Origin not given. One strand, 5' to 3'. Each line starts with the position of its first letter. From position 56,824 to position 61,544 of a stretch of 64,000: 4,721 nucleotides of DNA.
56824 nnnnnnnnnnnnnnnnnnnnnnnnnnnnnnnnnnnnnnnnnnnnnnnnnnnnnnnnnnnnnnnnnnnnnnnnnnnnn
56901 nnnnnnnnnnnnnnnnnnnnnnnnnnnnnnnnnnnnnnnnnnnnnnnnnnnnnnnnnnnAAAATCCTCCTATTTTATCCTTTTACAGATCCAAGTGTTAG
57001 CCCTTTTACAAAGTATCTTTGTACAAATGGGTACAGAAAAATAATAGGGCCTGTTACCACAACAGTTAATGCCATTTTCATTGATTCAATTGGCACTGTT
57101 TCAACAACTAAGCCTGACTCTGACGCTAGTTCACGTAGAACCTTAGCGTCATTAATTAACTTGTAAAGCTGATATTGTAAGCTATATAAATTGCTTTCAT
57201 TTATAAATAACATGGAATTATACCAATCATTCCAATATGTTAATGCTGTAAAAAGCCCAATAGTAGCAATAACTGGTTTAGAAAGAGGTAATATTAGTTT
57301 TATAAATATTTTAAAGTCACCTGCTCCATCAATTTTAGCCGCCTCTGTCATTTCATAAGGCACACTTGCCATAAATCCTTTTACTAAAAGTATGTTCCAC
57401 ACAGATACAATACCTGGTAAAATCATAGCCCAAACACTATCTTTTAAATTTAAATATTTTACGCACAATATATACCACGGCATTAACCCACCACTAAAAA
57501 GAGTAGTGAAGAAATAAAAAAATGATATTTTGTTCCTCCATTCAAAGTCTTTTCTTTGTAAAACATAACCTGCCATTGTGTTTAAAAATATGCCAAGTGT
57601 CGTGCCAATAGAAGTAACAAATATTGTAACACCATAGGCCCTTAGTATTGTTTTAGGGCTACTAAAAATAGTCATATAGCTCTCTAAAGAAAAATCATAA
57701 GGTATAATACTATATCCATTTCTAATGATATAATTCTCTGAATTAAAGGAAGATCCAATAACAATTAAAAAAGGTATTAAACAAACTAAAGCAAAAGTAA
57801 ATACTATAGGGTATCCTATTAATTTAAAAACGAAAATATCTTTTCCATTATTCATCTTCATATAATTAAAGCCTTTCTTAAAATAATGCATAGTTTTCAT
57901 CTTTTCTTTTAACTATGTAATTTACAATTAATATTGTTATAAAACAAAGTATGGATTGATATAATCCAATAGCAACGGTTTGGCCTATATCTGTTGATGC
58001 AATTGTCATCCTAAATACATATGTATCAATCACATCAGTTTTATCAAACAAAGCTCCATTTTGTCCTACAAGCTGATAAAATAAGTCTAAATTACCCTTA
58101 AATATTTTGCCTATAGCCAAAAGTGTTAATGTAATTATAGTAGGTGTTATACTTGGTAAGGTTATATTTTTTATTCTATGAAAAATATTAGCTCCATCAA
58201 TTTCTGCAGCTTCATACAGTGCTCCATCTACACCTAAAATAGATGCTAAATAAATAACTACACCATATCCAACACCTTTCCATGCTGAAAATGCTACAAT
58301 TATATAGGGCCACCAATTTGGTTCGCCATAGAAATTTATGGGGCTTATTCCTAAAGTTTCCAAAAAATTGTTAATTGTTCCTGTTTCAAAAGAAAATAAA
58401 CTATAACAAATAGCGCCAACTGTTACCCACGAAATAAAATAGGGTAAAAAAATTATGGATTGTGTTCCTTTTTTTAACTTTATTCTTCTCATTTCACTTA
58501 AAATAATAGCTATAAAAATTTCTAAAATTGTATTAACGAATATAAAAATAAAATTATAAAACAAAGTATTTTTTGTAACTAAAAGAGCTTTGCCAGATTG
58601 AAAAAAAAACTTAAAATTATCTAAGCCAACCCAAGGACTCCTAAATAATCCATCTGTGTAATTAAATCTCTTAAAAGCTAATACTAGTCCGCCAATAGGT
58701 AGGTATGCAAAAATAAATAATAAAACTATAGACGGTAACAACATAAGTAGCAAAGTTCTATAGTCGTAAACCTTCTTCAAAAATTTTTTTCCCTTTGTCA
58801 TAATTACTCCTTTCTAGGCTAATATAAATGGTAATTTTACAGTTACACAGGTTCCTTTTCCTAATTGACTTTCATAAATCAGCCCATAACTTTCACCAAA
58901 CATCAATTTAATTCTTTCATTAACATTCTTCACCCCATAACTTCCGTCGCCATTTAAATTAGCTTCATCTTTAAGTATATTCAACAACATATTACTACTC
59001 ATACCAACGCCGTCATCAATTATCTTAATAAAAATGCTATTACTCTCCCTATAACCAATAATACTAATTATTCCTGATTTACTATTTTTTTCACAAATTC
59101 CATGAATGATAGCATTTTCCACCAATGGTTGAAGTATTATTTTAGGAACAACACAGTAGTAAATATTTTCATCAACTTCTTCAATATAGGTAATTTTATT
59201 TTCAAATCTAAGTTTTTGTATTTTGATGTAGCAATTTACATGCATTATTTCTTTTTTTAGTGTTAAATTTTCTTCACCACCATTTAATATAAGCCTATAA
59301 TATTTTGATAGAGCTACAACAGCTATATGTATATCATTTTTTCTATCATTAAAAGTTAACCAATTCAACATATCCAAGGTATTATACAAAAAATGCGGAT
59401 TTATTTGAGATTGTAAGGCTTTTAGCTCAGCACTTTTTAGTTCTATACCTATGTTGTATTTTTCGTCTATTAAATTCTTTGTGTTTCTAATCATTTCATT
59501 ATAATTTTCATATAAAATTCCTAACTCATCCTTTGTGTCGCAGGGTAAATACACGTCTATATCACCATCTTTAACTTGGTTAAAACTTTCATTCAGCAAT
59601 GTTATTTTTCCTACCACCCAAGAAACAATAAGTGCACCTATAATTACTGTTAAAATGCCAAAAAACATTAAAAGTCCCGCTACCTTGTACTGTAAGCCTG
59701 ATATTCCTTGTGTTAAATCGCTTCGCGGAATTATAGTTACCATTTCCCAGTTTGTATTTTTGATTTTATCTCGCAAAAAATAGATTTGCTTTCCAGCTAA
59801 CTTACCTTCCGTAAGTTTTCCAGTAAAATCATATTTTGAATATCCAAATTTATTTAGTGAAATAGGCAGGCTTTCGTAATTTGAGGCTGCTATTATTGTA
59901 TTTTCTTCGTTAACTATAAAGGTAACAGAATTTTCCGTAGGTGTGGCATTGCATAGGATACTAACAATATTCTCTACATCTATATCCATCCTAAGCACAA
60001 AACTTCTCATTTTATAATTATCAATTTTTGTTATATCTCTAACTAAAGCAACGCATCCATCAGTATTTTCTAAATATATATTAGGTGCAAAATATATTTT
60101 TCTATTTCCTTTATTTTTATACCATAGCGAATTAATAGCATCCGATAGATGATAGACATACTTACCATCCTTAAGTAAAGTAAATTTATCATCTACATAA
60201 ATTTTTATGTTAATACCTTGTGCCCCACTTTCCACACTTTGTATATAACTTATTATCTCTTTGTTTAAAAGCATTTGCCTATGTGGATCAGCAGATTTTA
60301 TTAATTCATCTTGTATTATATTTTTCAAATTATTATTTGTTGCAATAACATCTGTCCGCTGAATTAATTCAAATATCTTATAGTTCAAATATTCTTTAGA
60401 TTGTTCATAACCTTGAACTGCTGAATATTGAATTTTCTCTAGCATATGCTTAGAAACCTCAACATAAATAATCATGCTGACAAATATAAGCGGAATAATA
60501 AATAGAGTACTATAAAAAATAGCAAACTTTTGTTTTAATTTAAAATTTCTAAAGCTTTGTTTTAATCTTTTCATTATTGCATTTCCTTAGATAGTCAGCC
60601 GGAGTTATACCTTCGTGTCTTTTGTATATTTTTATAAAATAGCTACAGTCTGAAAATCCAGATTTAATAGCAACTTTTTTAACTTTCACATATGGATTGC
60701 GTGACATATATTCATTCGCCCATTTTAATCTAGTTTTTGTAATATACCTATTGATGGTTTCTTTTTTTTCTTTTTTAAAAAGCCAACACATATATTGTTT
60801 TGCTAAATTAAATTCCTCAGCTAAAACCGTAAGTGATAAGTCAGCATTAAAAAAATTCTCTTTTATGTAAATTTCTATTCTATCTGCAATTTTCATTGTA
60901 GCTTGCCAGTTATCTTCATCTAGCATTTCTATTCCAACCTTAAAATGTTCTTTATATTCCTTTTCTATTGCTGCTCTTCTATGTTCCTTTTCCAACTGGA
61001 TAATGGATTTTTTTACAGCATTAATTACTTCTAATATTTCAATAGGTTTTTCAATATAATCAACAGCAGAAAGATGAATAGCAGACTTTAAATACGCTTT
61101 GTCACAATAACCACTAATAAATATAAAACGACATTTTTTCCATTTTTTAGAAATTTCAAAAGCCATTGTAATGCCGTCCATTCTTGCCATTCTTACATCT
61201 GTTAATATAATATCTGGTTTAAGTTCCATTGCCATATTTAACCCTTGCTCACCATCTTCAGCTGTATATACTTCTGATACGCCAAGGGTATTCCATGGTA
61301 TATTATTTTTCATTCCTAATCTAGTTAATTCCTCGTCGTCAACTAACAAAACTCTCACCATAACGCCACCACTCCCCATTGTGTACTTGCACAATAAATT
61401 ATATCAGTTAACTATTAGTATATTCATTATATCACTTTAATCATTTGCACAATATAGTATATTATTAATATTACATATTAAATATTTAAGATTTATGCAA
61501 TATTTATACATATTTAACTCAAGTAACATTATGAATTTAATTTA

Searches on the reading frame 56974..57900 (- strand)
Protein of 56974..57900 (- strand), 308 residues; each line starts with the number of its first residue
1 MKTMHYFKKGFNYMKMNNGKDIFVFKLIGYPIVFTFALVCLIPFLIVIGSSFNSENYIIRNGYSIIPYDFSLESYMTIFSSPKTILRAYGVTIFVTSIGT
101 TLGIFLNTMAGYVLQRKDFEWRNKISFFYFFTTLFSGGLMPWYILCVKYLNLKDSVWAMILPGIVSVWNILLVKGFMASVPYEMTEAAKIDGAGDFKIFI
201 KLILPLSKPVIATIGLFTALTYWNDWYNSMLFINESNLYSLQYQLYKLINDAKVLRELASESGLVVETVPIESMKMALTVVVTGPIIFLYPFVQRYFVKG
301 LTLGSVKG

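Call 67: search_protein_families(library=pfam, proteins=[window:56974-57900:-], max_evalue=0.00001)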
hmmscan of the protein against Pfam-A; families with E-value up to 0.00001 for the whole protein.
window:56974-57900:- (308 aa): 1 family
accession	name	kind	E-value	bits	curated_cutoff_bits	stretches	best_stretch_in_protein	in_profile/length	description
PF00528.27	BPD_transp_1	-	9.4e-11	42.2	26.4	1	116-301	10-182/184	Binding-protein-dependent transport system inner membrane component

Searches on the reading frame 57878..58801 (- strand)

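Call 67: search_protein_families(library=pfam, proteins=[window:57878-58801:-], max_evalue=0.00001)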
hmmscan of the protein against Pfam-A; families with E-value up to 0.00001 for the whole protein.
window:57878-58801:- (307 aa): 1 family
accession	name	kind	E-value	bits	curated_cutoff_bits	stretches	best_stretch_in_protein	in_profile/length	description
PF00528.27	BPD_transp_1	-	1.4e-12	48.2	26.4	1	95-300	2-182/184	Binding-protein-dependent transport system inner membrane component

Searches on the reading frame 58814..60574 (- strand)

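Call 67: search_protein_families(library=pfam, proteins=[window:58814-60574:-], max_evalue=0.00001)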
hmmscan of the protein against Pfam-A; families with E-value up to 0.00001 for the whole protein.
window:58814-60574:- (586 aa): 3 families
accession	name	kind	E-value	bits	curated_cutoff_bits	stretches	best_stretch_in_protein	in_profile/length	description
PF06580.19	His_kinase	-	3.1e-25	88.7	25.2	1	382-461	1-81/81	Histidine kinase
PF02518.31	HATPase_c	-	8.5e-08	33.1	26.4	1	480-583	9-109/111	Histidine kinase-, DNA gyrase B-, and HSP90-like ATPase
PF00672.30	HAMP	-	7.3e-06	26.6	25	0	316-364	2-50/53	HAMP domain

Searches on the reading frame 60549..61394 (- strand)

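Call 67: search_protein_families(library=pfam, proteins=[window:60549-61394:-], max_evalue=0.00001)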
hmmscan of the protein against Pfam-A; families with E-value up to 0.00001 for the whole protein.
window:60549-61394:- (281 aa): 3 families
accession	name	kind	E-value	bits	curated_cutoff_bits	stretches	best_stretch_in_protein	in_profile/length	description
PF00072.30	Response_reg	-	1.8e-22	80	30.2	1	15-127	1-110/111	Response regulator receiver domain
PF12833.13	HTH_18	-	2.4e-14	53.8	33.6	1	191-270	1-79/80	Helix-turn-helix domain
PF00165.29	HTH_AraC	-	2.3e-09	37.6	26.6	0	236-270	9-42/42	Bacterial regulatory helix-turn-helix proteins, AraC family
